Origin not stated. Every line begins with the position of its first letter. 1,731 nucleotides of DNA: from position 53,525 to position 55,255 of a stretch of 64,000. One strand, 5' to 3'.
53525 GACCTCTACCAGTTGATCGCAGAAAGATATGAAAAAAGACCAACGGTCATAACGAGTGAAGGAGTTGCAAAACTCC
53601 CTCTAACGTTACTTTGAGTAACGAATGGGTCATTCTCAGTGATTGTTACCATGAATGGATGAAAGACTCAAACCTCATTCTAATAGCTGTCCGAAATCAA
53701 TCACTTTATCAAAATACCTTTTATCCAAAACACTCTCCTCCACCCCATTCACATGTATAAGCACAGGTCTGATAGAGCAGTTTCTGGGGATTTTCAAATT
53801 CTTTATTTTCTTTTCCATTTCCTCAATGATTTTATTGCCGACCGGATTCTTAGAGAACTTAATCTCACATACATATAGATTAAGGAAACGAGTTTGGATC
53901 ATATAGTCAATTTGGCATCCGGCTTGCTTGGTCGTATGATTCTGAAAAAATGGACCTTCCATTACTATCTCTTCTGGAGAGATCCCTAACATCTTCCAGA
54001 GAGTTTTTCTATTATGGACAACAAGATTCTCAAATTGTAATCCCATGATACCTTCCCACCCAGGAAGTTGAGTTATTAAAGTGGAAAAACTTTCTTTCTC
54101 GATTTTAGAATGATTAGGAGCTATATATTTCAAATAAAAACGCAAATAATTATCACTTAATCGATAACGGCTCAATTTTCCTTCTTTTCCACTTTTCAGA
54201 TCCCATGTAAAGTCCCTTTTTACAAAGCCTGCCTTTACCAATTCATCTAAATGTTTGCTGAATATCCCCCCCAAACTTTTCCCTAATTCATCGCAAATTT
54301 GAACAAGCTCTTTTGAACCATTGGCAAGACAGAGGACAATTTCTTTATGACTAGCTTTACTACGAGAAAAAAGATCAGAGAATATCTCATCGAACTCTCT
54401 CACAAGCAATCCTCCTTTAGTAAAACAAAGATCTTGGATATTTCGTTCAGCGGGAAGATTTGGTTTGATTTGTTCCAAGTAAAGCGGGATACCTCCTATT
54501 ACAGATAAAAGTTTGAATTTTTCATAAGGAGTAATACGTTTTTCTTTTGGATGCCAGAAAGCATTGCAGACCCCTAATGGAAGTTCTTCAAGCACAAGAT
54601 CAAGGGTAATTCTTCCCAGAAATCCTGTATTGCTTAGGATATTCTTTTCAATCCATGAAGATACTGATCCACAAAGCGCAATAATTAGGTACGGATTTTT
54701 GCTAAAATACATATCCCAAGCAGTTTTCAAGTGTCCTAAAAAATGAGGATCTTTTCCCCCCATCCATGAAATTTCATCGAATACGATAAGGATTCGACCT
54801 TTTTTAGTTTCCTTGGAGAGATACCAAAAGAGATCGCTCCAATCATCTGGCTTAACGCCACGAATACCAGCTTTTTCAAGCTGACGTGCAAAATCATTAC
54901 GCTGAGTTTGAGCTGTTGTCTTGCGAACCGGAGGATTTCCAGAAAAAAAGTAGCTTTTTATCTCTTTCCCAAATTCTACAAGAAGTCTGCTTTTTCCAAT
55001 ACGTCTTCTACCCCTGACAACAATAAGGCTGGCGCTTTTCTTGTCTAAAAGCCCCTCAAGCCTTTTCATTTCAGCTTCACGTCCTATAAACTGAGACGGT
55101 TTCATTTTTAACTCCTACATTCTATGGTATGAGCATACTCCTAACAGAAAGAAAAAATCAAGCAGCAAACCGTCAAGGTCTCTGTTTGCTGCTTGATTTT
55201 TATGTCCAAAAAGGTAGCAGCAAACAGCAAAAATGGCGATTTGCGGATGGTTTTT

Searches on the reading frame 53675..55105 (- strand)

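Call 12: search_protein_families(library=pfam, proteins=[window:53675-55105:-], max_evalue=0.001)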
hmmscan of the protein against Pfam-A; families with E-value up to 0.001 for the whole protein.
window:53675-55105:- (476 aa): 4 families
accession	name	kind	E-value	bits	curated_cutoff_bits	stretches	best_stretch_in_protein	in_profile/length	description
PF01637.24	ATPase_2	-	1.9e-10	41.3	33.2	1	6-212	1-224/225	ATPase domain predominantly from Archaea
PF13191.12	AAA_16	-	5.4e-07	30.7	32.6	1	5-127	1-156/167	AAA ATPase domain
PF13173.12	AAA_14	-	5.5e-05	23.6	27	1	27-157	4-108/129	AAA domain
PF13401.12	AAA_22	-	0.00027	21.7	27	1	23-137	3-115/130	AAA domain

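Call 13: search_protein_families(library=padloc, proteins=[window:53675-55105:-], max_evalue=0.01)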
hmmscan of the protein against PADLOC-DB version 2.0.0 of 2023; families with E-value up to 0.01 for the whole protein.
window:53675-55105:- (476 aa): 8 families
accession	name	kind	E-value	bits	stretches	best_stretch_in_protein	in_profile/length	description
PDLC04984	PDC-S27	-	2.7e-82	275.1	1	5-474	3-472/474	-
PDLC04985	PDC-S27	-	1.1e-10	39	1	1-363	1-366/484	-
PDLC04787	PDC-S01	-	0.0001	19.3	1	5-113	9-102/412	-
PDLC04786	PDC-S01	-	0.00048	17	1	21-113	16-97/439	-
PDLC01438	Csa3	-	0.0006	17.9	1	244-342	140-227/305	"CAS-I,CAS-II,CAS-III,CAS-IV,CAS-V,CAS-VI; associated_signaling"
PDLC04791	PDC-S01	-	0.0025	14.6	1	12-156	6-129/395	-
PDLC01268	CasR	-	0.0084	14.1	0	252-296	125-168/179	"CAS-I,CAS-II,CAS-III,CAS-IV,CAS-V,CAS-VI; associated_signaling"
PDLC01434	CasR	-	0.0098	13.8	0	253-297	130-173/191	"CAS-I,CAS-II,CAS-III,CAS-IV,CAS-V,CAS-VI; associated_signaling"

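Call 34: search_protein_families(library=ncbifam, proteins=[window:53675-55105:-], max_evalue=0.01)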
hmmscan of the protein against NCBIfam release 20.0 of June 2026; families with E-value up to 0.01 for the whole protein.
window:53675-55105:- (476 aa): 0 families
